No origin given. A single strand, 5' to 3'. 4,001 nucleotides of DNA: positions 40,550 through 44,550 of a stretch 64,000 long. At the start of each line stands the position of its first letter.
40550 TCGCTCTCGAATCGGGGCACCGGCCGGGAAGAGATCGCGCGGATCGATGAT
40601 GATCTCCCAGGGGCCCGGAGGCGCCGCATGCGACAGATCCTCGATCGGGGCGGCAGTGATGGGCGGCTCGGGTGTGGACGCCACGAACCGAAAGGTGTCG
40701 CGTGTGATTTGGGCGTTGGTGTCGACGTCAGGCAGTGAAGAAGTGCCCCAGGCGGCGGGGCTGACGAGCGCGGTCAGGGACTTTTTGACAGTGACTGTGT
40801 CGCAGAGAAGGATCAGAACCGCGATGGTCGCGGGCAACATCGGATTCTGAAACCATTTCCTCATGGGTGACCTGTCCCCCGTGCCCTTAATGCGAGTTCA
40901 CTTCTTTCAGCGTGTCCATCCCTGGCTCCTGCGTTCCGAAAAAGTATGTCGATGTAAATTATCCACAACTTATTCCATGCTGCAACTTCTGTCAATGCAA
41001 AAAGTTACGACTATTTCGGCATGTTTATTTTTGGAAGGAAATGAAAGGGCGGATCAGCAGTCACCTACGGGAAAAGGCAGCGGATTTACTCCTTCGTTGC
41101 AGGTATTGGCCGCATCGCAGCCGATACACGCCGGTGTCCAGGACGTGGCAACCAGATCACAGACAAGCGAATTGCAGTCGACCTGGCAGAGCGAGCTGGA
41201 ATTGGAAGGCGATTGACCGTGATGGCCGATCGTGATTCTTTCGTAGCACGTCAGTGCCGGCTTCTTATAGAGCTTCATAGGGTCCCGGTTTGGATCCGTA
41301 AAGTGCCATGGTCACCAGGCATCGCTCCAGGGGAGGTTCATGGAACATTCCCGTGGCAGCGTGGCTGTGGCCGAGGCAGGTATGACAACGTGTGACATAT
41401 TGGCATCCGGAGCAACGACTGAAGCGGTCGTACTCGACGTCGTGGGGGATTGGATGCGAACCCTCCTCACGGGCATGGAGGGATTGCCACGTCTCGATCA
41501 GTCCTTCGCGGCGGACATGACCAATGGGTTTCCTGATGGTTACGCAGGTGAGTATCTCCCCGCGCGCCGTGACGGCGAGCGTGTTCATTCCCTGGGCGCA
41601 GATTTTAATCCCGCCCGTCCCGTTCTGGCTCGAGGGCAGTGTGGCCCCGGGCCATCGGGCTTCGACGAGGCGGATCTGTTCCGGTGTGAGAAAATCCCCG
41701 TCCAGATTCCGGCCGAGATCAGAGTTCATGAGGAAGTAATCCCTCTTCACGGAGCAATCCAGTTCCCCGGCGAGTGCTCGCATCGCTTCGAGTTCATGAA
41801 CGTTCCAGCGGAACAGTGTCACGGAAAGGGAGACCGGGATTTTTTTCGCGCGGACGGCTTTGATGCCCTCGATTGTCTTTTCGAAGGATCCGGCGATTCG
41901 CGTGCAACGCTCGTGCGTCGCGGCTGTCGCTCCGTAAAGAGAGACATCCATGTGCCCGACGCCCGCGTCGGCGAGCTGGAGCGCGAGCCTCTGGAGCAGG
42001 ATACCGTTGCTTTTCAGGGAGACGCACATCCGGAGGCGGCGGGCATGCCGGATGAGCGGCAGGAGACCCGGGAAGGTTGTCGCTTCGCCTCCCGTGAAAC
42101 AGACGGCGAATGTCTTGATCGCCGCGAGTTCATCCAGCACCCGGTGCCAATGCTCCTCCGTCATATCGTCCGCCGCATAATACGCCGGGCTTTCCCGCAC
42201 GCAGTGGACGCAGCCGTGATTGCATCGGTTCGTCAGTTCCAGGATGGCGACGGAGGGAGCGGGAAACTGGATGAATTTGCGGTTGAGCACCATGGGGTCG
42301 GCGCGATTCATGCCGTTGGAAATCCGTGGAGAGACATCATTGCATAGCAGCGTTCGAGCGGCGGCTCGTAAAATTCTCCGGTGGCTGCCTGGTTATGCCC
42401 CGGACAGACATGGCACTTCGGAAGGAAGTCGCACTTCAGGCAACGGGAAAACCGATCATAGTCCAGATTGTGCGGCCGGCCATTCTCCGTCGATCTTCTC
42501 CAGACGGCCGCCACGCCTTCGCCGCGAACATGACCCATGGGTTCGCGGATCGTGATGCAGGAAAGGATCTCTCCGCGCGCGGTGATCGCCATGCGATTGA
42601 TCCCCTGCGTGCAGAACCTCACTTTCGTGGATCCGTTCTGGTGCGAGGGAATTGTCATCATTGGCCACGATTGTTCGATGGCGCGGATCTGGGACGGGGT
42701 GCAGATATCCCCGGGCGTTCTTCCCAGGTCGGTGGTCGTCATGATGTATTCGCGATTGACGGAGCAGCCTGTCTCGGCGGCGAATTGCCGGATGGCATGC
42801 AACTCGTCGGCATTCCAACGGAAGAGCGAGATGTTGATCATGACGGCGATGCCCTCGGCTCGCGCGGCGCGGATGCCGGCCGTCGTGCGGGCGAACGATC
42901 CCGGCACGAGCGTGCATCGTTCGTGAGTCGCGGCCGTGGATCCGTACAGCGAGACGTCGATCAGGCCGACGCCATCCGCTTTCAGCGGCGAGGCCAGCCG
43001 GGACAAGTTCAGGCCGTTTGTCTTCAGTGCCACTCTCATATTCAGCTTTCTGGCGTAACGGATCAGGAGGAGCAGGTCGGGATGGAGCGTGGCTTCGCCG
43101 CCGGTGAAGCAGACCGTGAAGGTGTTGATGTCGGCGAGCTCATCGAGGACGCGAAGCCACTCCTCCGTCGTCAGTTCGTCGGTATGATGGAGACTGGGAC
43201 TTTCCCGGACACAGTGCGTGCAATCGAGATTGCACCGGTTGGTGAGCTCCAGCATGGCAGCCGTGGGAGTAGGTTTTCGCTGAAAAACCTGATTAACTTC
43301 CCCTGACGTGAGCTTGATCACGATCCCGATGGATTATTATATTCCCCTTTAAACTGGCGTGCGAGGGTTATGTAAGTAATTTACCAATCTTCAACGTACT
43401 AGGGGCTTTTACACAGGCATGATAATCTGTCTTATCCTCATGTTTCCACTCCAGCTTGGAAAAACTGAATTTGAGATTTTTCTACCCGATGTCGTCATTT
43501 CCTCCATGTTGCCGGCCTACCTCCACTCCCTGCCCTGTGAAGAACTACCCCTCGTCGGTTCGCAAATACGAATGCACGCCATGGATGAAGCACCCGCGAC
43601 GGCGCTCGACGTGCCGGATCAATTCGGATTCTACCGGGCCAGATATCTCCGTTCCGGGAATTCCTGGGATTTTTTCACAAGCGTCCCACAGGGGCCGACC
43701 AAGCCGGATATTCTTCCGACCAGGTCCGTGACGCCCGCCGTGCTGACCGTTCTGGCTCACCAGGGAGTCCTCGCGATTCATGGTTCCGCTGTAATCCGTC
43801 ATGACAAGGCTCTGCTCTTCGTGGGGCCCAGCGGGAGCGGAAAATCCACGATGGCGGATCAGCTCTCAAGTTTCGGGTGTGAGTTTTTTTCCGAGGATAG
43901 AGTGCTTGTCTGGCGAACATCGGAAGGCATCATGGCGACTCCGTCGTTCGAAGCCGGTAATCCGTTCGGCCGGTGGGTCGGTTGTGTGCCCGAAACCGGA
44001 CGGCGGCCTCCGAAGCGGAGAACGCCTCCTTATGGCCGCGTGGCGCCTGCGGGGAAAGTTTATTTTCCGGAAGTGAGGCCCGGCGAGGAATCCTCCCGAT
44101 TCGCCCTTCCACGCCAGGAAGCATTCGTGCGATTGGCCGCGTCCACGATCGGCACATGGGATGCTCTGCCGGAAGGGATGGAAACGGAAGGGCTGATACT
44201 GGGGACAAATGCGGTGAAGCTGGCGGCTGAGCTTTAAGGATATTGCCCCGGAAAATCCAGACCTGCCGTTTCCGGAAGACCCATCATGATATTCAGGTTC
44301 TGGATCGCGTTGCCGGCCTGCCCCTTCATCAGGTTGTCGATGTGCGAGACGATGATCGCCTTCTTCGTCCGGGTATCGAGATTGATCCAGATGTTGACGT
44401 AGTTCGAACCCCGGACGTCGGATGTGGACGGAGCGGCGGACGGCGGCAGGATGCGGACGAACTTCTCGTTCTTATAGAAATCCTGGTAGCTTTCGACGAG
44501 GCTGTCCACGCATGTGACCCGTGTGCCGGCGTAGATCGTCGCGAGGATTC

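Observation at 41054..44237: Putative novel RiPP cluster: Cys-rich peptide + two paralogous radical-SAM/SPASM maturases + divergent HprK-like P-loop protein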

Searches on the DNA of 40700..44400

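Call 87: search_rna_families(source=window, start=40700, end=44400, threshold=evalue, max_evalue=1)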
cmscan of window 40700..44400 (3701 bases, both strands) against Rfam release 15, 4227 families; matches with E-value up to 1: 0.
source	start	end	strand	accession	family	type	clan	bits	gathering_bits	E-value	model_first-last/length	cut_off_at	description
